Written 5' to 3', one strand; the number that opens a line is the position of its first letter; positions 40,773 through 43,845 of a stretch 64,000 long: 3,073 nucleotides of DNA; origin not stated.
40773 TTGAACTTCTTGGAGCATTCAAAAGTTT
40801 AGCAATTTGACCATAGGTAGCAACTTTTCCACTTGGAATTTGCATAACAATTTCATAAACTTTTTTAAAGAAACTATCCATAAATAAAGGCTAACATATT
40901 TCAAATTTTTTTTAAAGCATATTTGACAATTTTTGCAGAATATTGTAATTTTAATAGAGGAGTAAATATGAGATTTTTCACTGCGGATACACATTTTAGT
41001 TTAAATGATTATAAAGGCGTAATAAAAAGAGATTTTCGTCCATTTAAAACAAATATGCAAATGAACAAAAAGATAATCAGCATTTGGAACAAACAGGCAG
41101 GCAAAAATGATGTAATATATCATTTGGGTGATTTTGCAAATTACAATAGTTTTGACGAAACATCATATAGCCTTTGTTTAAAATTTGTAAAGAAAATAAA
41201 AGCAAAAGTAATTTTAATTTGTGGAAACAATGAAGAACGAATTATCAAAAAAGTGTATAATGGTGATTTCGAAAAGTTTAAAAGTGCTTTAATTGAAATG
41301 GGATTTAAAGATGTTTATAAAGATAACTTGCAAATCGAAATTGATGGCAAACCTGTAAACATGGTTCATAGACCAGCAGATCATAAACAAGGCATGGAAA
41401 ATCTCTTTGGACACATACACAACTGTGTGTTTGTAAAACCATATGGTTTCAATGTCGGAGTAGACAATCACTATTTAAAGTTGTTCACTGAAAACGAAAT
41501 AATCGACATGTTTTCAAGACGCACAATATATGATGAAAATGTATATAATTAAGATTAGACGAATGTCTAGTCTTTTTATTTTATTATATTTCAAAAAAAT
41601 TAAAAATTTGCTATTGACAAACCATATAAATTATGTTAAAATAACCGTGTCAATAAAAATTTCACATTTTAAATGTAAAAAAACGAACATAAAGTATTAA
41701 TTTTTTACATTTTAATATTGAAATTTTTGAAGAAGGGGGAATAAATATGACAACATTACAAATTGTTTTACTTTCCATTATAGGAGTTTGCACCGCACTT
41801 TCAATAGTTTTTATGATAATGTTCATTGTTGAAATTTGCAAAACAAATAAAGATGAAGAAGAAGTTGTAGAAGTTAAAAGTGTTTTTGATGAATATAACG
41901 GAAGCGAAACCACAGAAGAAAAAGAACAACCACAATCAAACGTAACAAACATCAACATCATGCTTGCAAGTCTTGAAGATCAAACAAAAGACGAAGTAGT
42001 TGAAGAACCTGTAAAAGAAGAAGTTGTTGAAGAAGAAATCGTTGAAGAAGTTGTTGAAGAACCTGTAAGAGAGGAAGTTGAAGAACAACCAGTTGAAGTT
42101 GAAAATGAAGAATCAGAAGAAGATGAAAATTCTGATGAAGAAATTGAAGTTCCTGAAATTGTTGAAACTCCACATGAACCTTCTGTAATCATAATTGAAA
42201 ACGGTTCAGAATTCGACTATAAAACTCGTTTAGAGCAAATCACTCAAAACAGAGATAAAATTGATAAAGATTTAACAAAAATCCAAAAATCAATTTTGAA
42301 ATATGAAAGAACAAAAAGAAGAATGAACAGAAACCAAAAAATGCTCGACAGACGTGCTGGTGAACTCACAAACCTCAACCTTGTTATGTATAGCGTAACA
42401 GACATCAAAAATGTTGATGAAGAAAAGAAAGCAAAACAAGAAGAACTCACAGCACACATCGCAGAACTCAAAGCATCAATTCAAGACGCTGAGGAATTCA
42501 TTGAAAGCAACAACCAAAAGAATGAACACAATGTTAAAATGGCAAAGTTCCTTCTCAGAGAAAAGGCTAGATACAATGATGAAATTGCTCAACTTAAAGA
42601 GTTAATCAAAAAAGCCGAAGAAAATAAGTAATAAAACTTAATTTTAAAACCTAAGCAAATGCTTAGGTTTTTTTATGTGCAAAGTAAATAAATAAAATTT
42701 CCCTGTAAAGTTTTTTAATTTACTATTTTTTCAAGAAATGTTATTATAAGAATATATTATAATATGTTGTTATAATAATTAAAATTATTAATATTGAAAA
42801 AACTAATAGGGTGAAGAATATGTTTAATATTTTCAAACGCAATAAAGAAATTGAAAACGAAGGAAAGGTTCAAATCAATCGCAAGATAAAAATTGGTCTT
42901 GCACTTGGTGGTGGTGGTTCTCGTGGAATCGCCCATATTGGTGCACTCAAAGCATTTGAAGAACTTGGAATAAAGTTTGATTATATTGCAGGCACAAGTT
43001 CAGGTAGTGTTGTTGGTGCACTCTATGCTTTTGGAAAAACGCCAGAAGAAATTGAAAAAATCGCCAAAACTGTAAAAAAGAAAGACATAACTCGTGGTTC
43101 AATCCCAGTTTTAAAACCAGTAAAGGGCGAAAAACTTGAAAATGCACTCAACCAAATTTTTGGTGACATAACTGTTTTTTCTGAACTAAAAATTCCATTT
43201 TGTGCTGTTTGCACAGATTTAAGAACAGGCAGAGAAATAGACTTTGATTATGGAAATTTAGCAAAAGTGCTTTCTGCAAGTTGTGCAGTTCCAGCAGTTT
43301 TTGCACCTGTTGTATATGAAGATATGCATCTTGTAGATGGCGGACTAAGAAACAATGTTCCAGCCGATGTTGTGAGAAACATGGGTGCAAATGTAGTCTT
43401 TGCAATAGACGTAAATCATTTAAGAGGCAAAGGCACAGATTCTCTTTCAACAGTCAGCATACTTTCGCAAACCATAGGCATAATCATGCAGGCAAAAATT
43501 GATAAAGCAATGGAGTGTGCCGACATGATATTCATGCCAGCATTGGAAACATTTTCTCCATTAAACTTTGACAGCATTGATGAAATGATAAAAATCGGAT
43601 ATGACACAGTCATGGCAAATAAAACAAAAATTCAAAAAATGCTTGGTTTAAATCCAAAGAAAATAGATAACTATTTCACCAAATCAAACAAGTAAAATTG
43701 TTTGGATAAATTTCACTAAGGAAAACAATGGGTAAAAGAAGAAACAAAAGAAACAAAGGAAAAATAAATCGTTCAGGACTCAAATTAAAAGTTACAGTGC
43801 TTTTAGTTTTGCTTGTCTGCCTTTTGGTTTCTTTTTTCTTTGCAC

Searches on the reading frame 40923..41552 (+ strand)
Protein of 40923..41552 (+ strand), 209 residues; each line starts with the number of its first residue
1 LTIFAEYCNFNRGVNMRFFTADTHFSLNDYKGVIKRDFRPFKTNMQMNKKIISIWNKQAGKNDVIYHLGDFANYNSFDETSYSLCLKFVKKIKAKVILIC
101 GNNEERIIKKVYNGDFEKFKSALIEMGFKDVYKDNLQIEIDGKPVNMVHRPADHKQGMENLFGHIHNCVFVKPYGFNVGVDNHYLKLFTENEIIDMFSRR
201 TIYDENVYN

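Call 58: search_protein_families(library=pfam, proteins=[window:40923-41552:+], max_evalue=0.00001)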
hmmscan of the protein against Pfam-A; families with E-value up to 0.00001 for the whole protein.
window:40923-41552:+ (209 aa): 1 family
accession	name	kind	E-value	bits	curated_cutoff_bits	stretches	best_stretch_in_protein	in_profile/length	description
PF00149.33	Metallophos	-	1.9e-07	32.2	21.5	1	19-117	5-91/191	Calcineurin-like phosphoesterase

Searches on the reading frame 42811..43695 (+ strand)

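Call 58: search_protein_families(library=pfam, proteins=[window:42811-43695:+], max_evalue=0.00001)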
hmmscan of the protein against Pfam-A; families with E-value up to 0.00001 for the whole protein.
window:42811-43695:+ (294 aa): 1 family
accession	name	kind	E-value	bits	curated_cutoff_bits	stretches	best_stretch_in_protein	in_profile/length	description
PF01734.28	Patatin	-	8.2e-37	127.7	27.7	1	30-187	1-189/191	Patatin-like phospholipase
